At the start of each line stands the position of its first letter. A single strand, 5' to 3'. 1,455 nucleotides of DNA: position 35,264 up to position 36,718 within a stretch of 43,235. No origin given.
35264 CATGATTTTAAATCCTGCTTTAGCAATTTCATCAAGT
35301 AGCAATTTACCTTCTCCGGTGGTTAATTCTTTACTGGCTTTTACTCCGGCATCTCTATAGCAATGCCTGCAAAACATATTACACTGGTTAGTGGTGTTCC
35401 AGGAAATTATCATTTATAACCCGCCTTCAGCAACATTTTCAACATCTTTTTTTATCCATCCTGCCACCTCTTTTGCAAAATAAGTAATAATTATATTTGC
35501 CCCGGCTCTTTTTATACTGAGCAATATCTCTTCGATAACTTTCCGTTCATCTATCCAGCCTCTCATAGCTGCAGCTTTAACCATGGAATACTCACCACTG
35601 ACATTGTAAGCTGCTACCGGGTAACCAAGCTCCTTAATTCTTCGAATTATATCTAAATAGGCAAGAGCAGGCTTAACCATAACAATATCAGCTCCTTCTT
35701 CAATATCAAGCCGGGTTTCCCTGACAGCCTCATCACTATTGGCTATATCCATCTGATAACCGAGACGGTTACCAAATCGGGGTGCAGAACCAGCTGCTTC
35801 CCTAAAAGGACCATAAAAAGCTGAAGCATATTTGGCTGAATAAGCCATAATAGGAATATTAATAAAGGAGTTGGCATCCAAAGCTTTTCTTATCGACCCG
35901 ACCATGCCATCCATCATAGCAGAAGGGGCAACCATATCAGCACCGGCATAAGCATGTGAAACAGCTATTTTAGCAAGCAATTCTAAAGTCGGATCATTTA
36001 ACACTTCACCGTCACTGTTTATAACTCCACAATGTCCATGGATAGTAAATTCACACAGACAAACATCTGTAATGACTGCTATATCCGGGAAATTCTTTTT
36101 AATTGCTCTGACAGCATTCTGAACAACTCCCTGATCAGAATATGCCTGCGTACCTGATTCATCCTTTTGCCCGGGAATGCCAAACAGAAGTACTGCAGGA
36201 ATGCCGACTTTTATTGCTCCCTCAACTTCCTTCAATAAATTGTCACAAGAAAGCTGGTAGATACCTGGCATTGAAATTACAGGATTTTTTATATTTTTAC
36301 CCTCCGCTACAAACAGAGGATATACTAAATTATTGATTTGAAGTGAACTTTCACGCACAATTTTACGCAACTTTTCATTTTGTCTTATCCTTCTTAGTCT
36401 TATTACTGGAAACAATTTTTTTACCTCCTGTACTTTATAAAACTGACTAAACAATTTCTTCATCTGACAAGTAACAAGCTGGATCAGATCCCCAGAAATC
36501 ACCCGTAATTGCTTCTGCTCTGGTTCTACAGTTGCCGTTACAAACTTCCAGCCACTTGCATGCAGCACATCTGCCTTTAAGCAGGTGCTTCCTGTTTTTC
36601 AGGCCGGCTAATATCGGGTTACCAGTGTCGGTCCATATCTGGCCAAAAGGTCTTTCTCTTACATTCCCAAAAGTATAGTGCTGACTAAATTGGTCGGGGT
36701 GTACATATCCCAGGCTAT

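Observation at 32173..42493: A cobalamin riboswitch heads a complete 10-gene haem b pathway using the siroheme-dependent Ahb route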

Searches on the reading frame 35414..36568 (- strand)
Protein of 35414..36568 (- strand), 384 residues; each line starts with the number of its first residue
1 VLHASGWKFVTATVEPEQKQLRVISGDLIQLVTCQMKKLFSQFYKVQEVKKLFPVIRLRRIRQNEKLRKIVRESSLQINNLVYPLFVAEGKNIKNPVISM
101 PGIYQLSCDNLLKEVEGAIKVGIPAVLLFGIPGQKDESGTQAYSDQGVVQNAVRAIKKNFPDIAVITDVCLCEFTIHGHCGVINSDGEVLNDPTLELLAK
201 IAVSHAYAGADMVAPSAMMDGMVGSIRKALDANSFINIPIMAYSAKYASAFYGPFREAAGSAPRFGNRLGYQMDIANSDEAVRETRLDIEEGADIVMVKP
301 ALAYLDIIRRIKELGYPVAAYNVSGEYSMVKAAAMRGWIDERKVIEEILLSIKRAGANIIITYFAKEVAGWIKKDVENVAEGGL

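Call 4: search_protein_families(library=ncbifam, proteins=[window:35414-36568:-], max_evalue=0.00001)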
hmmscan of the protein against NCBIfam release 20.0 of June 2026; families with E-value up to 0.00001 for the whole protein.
window:35414-36568:- (384 aa): 2 families
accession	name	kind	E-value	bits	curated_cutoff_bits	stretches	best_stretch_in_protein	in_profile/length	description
NF006762.1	PRK09283.1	equivalog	7.4e-151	502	297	1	53-374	3-326/327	porphobilinogen synthase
NF009923.0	PRK13384.1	equivalog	1.7e-120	402.4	507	1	51-374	4-326/327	porphobilinogen synthase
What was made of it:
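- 35414..36568 (-): hemB, porphobilinogen synthase. The true start is probably near 36418-36463. Call 4: NF006762, 502 bits, aligned from residue 53.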
